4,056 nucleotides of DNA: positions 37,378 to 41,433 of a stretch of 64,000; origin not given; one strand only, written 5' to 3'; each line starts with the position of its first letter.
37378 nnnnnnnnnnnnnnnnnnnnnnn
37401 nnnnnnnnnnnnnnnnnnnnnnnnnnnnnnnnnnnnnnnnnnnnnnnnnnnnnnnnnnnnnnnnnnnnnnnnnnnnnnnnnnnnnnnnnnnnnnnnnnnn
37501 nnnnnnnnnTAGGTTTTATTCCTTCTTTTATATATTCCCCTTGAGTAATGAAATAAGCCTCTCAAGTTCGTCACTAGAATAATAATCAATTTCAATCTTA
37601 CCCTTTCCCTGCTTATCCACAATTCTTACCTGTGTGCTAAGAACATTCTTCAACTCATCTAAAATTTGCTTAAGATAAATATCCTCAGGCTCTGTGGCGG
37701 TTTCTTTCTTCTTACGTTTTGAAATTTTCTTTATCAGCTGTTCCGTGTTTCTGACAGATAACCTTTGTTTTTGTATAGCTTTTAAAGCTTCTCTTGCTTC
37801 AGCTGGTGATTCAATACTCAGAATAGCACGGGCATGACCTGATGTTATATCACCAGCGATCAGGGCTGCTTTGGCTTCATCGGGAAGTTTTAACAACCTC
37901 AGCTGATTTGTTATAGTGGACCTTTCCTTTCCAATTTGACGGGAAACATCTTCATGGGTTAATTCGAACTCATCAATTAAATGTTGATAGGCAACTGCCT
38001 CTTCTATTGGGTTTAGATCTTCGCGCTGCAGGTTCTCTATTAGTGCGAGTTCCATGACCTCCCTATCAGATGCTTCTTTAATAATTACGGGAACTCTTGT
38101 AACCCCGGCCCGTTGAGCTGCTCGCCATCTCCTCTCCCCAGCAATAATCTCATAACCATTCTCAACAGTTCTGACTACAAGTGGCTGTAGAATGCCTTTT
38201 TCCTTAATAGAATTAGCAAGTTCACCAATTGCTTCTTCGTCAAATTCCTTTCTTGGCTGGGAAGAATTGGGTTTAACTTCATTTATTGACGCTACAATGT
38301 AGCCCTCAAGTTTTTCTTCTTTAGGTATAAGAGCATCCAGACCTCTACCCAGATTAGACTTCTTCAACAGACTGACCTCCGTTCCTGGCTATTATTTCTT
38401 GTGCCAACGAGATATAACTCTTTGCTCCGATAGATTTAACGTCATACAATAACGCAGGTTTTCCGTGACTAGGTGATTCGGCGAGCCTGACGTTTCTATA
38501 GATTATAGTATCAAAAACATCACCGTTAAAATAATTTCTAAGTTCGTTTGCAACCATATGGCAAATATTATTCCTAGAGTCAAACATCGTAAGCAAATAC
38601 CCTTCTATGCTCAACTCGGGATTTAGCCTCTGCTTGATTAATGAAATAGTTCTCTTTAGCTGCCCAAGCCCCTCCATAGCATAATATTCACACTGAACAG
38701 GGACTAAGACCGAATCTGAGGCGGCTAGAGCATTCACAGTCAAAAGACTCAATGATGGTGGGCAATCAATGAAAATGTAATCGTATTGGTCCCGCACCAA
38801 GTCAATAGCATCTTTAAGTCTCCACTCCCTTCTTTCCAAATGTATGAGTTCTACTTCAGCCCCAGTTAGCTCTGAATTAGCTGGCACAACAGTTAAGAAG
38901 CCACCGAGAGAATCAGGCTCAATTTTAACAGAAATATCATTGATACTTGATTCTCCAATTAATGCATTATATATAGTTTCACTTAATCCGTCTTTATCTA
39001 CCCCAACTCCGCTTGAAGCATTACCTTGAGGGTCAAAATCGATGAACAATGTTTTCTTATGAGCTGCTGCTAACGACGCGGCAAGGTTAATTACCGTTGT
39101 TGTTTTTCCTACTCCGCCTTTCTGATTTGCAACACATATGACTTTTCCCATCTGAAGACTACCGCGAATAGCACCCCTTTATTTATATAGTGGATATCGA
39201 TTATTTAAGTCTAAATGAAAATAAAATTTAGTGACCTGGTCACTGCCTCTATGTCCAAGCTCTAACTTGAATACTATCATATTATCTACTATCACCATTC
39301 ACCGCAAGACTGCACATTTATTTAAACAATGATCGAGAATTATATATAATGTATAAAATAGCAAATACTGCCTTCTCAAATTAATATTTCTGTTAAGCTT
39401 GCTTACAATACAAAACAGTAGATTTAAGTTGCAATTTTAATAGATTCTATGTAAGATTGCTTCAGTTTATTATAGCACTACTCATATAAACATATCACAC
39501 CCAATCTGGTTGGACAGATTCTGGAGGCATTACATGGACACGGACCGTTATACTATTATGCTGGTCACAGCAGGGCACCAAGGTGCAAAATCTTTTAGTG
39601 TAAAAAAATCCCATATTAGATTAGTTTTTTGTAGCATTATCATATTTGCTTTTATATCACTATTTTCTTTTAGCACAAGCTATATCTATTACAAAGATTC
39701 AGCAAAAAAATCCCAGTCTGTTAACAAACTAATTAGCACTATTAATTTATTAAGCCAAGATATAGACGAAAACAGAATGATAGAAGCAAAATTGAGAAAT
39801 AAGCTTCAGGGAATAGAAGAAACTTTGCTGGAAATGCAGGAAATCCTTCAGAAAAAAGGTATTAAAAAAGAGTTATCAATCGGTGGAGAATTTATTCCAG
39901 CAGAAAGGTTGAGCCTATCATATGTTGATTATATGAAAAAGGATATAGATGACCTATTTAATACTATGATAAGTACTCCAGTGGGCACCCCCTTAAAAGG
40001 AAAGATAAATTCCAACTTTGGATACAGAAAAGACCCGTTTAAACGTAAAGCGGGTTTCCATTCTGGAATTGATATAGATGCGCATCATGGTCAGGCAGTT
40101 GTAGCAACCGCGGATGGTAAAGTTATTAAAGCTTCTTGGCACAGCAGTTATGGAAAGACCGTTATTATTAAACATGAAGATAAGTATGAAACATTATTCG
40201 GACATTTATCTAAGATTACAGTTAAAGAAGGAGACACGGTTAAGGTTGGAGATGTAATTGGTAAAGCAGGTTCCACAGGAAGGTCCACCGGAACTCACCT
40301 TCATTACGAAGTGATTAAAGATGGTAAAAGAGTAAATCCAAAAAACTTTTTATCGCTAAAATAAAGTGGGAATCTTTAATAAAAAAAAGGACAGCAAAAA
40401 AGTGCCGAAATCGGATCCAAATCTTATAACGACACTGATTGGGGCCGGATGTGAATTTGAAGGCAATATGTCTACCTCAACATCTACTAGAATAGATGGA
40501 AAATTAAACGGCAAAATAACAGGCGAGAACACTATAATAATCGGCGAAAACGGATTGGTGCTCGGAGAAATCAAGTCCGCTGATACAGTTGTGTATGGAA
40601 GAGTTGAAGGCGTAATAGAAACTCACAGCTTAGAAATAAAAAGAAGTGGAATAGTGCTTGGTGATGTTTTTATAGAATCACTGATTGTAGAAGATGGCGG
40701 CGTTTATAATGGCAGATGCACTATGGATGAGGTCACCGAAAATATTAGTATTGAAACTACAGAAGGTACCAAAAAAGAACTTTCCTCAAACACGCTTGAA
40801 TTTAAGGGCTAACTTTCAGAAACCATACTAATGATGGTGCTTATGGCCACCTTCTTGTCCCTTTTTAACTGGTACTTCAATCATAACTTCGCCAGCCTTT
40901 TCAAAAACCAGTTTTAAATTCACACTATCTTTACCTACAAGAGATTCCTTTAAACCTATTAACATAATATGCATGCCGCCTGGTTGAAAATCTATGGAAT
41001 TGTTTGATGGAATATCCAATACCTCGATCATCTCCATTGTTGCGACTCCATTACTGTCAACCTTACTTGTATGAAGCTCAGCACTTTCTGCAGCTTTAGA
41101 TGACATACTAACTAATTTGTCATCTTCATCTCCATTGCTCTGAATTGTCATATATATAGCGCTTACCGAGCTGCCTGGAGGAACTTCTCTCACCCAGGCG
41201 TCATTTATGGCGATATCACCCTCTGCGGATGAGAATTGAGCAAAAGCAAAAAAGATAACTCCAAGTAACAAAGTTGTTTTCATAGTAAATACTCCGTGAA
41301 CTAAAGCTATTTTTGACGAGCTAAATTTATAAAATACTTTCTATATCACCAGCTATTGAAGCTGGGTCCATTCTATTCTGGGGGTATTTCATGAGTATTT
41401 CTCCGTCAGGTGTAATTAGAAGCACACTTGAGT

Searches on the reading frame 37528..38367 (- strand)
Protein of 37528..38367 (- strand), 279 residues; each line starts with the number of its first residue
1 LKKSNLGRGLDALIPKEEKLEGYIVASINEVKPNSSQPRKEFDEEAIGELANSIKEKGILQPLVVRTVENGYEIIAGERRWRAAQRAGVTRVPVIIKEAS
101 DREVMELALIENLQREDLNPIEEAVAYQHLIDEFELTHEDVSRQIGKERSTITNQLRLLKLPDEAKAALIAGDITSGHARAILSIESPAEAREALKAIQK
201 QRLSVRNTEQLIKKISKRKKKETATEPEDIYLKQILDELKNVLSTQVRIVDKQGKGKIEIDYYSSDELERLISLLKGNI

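Call 13: search_protein_families(library=pfam, proteins=[window:37528-38367:-], max_evalue=0.01)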
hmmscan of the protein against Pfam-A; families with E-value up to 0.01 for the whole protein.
window:37528-38367:- (279 aa): 4 families
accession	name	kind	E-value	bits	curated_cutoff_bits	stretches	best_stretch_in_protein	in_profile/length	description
PF02195.25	ParB_N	-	6.7e-37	125.9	26.3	1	26-114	6-95/95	ParB N-terminal domain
PF17762.8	HTH_ParB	-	2.2e-36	124.5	22.6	1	116-216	1-101/102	ParB HTH domain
PF23552.2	ParB_C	-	1e-07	31.7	23.8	1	233-276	6-50/50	ParB dimerisation domain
PF15107.11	FAM216B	-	0.0083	16.5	27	0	153-224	14-85/111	FAM216B protein family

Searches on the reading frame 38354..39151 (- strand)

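Call 13: search_protein_families(library=pfam, proteins=[window:38354-39151:-], max_evalue=0.01)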
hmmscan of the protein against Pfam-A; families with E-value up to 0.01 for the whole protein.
window:38354-39151:- (265 aa): 8 families
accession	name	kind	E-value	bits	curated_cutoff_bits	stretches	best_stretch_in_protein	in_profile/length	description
PF13614.12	AAA_31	-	3.2e-66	223.1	27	1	3-182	2-177/177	AAA domain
PF01656.29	CbiA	-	5.3e-26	91.5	25.4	1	5-232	1-124/125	CobQ/CobB/MinD/ParA nucleotide binding domain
PF09140.17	MipZ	-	2.9e-10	40.3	20.7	2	4-41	2-39/262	ATPase MipZ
PF10609.15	ParA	-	5.1e-08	33.1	27.1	1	3-44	4-45/246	NUBPL iron-transfer P-loop NTPase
PF06564.18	CBP_BcsQ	-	7.8e-08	32.6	21.3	1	3-251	2-231/234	Cellulose biosynthesis protein BcsQ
PF02374.21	ArsA_ATPase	-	1.9e-05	24.5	24.3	1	10-46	8-44/305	Anion-transporting ATPase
PF00142.24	Fer4_NifH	-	6e-05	23.1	25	1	10-47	7-44/271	4Fe-4S iron sulfur cluster binding proteins, NifH/frxC family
PF07015.17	VirC1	-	0.00094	19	24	0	3-37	2-36/231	VirC1 protein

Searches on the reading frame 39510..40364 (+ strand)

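Call 13: search_protein_families(library=pfam, proteins=[window:39510-40364:+], max_evalue=0.01)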
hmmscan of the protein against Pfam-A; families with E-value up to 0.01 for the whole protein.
window:39510-40364:+ (284 aa): 2 families
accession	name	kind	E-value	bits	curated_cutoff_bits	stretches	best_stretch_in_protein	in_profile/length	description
PF01551.29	Peptidase_M23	-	6.8e-36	122.8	28.7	1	183-277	2-96/96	Peptidase family M23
PF13533.13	Biotin_lipoyl_2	-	0.0014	18.8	29.8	1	232-250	10-28/32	Biotin-lipoyl like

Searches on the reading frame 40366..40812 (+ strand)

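Call 13: search_protein_families(library=pfam, proteins=[window:40366-40812:+], max_evalue=0.01)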
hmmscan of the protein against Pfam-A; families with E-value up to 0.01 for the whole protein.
window:40366-40812:+ (148 aa): 1 family
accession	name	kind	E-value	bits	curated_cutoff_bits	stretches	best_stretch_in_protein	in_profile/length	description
PF04519.19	Bactofilin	-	1.3e-23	83.5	27.9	1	23-118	1-97/98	Polymer-forming cytoskeletal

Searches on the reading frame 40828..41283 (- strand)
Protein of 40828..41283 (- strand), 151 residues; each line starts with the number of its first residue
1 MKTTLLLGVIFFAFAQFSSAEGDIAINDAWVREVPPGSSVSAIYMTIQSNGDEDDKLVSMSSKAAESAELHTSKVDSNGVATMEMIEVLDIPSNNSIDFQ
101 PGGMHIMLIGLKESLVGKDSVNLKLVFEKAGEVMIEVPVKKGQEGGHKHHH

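Call 13: search_protein_families(library=pfam, proteins=[window:40828-41283:-], max_evalue=0.01)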
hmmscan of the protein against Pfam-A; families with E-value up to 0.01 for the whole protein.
window:40828-41283:- (151 aa): 1 family
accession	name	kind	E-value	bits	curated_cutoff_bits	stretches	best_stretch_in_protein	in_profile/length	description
PF04314.18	PCuAC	-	5e-35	120.1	29.4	1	26-134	1-108/109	Copper chaperone PCu(A)C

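Call 16: find_encoding_contigs(protein=window:40828-41283:-, flank=10000, max_places=10)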
Protein window:40828-41283:- (151 aa): no gene with exactly this product is on record in the collection.
